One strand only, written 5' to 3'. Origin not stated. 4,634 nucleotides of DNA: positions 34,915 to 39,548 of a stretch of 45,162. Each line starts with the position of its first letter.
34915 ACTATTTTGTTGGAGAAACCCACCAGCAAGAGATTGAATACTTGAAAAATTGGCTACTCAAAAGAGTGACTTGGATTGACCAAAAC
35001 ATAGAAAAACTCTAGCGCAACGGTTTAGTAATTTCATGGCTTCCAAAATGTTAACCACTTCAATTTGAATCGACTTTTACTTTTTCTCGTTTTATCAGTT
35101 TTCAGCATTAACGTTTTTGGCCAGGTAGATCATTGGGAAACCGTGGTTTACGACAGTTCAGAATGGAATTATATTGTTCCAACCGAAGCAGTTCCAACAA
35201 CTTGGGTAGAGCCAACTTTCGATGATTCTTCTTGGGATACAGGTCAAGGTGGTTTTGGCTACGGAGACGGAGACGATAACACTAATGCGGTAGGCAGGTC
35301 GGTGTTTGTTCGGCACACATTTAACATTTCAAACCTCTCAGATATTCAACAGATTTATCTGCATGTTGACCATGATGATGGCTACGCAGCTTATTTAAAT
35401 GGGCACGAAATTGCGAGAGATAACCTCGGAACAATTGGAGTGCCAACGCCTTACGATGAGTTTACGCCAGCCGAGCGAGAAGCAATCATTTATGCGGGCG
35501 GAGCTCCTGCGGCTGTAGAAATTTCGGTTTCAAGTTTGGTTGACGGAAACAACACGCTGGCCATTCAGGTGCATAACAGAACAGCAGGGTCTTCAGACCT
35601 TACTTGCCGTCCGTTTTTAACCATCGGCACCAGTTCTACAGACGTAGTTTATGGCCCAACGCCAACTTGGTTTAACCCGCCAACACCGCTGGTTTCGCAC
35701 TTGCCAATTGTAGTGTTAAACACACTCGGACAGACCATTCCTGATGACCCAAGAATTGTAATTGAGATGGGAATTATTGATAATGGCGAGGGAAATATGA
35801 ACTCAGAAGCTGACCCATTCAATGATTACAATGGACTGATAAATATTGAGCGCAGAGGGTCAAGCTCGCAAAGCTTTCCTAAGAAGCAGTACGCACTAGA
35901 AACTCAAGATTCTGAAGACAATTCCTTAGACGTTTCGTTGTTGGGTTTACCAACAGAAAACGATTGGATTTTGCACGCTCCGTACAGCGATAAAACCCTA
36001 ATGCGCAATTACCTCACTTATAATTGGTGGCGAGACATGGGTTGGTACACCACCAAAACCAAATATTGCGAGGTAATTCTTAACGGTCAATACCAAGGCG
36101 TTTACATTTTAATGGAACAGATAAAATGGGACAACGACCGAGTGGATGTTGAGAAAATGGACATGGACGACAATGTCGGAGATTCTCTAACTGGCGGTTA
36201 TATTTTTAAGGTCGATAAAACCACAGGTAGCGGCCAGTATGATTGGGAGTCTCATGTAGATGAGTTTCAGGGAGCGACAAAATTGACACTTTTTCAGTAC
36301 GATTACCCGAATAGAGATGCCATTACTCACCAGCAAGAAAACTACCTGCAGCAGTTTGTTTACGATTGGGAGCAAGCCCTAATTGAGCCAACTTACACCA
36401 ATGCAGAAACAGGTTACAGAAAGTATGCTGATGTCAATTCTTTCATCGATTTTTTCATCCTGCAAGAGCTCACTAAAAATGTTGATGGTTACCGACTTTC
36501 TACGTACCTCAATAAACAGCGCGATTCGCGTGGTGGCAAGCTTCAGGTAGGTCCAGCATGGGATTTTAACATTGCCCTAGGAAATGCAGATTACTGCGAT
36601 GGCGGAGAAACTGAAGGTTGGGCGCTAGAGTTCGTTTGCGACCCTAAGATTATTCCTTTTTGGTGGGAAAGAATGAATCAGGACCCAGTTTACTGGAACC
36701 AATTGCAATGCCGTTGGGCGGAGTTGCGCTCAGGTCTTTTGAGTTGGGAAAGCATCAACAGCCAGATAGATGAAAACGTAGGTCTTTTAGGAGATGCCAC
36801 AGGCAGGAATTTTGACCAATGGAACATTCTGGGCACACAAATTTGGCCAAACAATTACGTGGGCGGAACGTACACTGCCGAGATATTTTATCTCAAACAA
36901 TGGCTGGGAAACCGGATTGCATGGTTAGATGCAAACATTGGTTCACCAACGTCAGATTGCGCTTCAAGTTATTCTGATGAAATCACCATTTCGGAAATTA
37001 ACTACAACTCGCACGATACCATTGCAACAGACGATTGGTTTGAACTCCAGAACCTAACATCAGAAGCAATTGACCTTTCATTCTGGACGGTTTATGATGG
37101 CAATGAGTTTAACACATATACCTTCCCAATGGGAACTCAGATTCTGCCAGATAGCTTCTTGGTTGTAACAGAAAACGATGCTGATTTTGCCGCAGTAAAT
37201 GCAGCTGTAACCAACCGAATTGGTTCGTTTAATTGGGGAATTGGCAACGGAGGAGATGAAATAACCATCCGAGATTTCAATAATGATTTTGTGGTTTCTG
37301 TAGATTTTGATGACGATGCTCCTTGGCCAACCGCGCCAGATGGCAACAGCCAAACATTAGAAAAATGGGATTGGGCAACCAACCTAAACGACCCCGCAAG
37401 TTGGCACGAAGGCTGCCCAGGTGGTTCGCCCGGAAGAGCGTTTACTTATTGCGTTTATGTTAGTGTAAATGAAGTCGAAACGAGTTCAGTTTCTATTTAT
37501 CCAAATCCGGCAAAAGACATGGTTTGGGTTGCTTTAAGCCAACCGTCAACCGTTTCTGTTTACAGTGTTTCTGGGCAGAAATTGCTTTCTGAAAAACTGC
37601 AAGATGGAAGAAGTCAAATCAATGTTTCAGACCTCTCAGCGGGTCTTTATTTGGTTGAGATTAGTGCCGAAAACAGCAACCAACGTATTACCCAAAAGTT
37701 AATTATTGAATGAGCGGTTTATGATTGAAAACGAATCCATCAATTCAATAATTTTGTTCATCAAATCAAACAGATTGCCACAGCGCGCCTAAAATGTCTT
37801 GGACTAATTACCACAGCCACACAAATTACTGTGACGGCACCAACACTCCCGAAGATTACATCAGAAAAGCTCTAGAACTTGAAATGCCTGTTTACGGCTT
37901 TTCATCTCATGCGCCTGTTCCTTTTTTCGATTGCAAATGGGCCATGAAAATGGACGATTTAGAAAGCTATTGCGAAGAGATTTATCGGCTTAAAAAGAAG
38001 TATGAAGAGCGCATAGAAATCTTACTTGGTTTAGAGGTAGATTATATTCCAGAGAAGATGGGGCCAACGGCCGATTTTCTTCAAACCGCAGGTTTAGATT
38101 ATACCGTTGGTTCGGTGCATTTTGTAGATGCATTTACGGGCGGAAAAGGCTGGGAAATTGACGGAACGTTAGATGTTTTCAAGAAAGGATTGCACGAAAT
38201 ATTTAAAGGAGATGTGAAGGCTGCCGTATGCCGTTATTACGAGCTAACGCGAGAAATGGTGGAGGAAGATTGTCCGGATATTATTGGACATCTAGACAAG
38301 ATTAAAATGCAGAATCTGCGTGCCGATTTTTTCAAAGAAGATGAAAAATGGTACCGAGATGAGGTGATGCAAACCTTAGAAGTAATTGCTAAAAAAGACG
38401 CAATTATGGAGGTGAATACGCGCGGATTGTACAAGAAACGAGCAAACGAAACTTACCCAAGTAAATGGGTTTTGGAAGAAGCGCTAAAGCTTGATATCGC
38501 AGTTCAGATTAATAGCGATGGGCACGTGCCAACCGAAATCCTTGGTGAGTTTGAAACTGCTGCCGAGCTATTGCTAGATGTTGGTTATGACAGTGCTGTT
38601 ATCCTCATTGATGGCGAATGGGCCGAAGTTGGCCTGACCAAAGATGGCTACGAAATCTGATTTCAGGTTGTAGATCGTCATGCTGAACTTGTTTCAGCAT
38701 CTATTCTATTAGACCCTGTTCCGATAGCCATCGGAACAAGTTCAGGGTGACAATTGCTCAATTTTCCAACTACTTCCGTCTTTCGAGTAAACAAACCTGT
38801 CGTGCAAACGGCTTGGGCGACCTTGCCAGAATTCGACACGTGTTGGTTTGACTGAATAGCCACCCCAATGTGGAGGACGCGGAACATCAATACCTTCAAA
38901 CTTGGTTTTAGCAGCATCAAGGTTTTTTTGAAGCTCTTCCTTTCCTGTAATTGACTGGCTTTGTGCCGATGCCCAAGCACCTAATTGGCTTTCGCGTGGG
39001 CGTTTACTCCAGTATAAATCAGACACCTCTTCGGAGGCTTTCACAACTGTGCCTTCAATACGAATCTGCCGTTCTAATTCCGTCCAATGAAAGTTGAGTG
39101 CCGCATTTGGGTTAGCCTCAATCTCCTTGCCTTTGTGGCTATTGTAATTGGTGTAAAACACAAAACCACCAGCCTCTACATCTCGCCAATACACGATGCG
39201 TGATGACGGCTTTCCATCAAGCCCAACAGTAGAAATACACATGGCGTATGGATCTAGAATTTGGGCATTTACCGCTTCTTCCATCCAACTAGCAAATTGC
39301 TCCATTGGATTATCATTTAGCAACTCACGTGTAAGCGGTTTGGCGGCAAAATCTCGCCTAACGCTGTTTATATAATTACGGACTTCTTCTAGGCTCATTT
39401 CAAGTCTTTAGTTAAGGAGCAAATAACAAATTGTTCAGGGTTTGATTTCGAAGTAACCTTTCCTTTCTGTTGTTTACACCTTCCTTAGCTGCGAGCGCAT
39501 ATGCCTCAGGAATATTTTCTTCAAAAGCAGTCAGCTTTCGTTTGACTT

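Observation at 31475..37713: Translationally coupled operon DUF2804 - NAGPA-like phosphodiester glycosidase - CotH lipoprotein - CotH/LTD T9SS protein spanning cytoplasm to cell exterior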

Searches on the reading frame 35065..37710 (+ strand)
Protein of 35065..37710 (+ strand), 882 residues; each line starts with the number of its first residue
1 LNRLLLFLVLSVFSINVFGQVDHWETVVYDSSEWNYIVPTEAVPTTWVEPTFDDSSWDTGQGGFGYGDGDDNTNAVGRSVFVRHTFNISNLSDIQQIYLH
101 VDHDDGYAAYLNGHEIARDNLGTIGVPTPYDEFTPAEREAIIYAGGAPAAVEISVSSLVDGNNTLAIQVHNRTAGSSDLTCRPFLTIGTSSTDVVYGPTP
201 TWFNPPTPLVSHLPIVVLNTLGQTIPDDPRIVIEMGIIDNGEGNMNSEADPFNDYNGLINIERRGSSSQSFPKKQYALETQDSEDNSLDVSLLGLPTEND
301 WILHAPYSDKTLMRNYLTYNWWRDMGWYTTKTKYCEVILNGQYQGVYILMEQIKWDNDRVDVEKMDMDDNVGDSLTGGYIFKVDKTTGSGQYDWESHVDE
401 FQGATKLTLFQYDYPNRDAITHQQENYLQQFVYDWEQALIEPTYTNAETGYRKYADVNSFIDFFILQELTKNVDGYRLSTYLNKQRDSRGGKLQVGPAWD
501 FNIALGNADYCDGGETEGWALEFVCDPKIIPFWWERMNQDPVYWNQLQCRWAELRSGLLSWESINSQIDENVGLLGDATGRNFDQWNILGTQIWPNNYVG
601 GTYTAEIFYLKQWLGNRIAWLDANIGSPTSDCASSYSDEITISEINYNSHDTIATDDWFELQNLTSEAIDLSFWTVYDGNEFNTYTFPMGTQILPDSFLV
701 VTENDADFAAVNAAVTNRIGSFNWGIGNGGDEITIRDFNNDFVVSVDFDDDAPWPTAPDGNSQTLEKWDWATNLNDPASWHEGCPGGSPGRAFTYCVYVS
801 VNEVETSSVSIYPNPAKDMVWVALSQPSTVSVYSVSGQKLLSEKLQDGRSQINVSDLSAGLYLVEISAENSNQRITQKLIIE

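Call 3: search_protein_families(library=pfam, proteins=[window:35065-37710:+], max_evalue=0.01)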
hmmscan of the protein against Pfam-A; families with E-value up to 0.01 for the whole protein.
window:35065-37710:+ (882 aa): 4 families
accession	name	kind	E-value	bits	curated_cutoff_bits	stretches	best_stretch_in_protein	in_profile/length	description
PF08757.17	CotH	-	6.5e-58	197.2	23.8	1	261-621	1-322/322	CotH kinase protein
PF18962.6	Por_Secre_tail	-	2.8e-14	53.6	27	1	811-881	1-75/75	Secretion system C-terminal sorting domain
PF00932.25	LTD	-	9.1e-13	49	34.3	1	635-744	3-103/109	Lamin Tail Domain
PF16967.11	TcfC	-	0.0011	18.9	29.4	1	820-868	5-52/68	E-set like domain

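Call 4: search_protein_families(library=ncbifam, proteins=[window:35065-37710:+], max_evalue=0.01)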
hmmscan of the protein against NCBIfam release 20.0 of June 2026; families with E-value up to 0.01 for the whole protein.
window:35065-37710:+ (882 aa): 2 families
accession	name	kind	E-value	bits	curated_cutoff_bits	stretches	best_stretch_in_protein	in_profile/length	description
TIGR04183.1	Por_Secre_tail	domain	2.3e-14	53.1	23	1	811-881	1-71/72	T9SS type A sorting domain-containing protein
NF038113.1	T9SSA_dep_M36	equivalog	1e-11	43.8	885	1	794-881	778-868/869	T9SS-dependent M36 family metallopeptidase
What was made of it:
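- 35065..37713 (+): P4: T9SS-secreted multidomain CotH, 882 aa, TTG start. It has a signal peptide, an unassigned N-terminal beta domain (nt 35125-35679), a CotH domain (35845-36927), an LTD (36967-37296) and a type-A T9SS CTD (37495-37707). It is resident at this locus. Pfam and NCBIfam hits (calls 3, 4).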

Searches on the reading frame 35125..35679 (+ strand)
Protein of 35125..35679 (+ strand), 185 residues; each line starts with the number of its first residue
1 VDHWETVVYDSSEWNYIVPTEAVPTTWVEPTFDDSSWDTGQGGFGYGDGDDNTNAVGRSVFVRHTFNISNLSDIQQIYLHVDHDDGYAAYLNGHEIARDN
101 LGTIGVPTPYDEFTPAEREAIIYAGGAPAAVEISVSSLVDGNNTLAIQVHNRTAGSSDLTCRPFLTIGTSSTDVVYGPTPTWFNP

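Call 47: search_protein_families(library=pfam, proteins=[window:35125-35679:+], max_evalue=1)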
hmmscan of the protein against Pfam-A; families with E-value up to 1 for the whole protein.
window:35125-35679:+ (185 aa): 1 family
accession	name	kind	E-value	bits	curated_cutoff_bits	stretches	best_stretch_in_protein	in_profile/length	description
PF20821.2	C1_PlyCB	-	0.032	14.6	30.5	1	67-103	1-39/65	Streptococcus virus C1, PlyCB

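Call 51: find_homologous_proteins(query=window:35125-35679:+)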
Query window:35125-35679:+ (185 aa): 26 proteins with E <= 0.001 among 118 candidates.
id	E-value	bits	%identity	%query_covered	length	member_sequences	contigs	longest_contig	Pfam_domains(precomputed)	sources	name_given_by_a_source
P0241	1.4e-66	242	56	100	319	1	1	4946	PF08757.18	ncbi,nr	ncbi:MAG: CotH kinase family protein, partial [Flavobacteriales bacterium]|nr:CotH kinase family pro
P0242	1.8e-52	196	50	99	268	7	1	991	-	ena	-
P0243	2.9e-51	192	49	99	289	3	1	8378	-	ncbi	ncbi:MAG: hypothetical protein ACKO6J_01610, partial [Crocinitomicaceae bacterium]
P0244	7.1e-49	184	47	99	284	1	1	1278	-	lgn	-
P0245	7.9e-49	184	47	100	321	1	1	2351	PF08757.18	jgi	-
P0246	6.2e-48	181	46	99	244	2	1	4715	-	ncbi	ncbi:MAG: hypothetical protein RJA13_2193, partial [Bacteroidota bacterium]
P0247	5.2e-46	175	45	100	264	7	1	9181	-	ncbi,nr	ncbi:MAG: hypothetical protein CMC97_04780, partial [Flavobacteriales bacterium]|nr:hypothetical pro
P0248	3.0e-45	172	49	100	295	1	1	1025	PF03222.20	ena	-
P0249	4.8e-45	172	46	99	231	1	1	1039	-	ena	-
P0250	2.2e-44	170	47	99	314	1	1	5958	-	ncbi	ncbi:MAG: hypothetical protein RI909_2251, partial [Bacteroidota bacterium]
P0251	2.7e-42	163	45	90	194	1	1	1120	-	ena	-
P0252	9.0e-41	158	47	89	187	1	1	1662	-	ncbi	-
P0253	2.2e-40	157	47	89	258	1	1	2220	PF00932.26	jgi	-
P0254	1.1e-39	154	47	83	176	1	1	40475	-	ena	-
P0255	1.1e-39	154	45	90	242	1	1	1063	PF00932.26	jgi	jgi:hypothetical protein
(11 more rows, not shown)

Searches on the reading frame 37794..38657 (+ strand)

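Call 3: search_protein_families(library=pfam, proteins=[window:37794-38657:+], max_evalue=0.01)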
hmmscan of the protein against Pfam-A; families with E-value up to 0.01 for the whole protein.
window:37794-38657:+ (288 aa): 1 family
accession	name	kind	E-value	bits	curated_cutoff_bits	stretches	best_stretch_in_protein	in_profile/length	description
PF02811.25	PHP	-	5.2e-24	85.9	26.4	1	6-209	2-163/164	PHP domain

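Call 4: search_protein_families(library=ncbifam, proteins=[window:37794-38657:+], max_evalue=0.01)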
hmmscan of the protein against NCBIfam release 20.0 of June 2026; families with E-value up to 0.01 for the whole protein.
window:37794-38657:+ (288 aa): 10 families
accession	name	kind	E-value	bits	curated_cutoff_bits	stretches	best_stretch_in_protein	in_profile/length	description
TIGR01856.1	hisJ_fam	subfamily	6e-51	173.6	90.2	1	5-256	2-250/252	histidinol-phosphatase HisJ family protein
NF005596.0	PRK07328.1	subfamily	6.7e-46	156.8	202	1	4-275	4-262/269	histidinol-phosphatase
NF005996.1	PRK08123.1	equivalog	3.4e-39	134.7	133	1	7-255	4-260/262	histidinol-phosphatase HisJ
NF005235.0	PRK06740.1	equivalog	5.5e-21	75.4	442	1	52-267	117-317/335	histidinol phosphate phosphatase domain-containing protein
NF005597.0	PRK07329.1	equivalog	7.1e-13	48.7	303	1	5-270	5-247/257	hypothetical protein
NF004086.0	PRK05588.1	equivalog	7.5e-11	42.5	321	1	59-260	48-236/255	histidinol phosphate phosphatase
NF006251.0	PRK08392.1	equivalog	3.2e-07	30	212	1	5-110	3-96/216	hypothetical protein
NF005928.0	PRK07945.1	equivalog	2e-06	27.4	250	1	5-109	101-201/337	PHP domain-containing protein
NF006702.0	PRK09248.1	domain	3e-06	26.9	264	1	192-271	143-221/246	PHP domain-containing protein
NF004981.0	PRK06361.1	equivalog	1.7e-05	24.3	117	0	5-89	3-78/217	histidinol phosphate phosphatase domain-containing protein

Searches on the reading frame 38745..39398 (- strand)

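Call 81: search_protein_families(library=pfam, proteins=[window:38745-39398:-], max_evalue=0.001)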
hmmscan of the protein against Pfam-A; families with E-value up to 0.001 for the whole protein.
window:38745-39398:- (218 aa): 3 families
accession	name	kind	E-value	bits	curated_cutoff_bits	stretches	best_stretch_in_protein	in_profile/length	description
PF01243.27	PNPOx_N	-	1.6e-24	87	28.1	1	39-162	1-115/120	Pyridoxamine 5'-phosphate oxidase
PF10590.14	PNP_phzG_C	-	9.3e-22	77.1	27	1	178-218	1-42/42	Pyridoxine 5'-phosphate oxidase C-terminal dimerisation region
PF12766.13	Pyridox_oxase_2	-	1.2e-06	29.5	26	1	36-118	5-96/100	Pyridoxamine 5'-phosphate oxidase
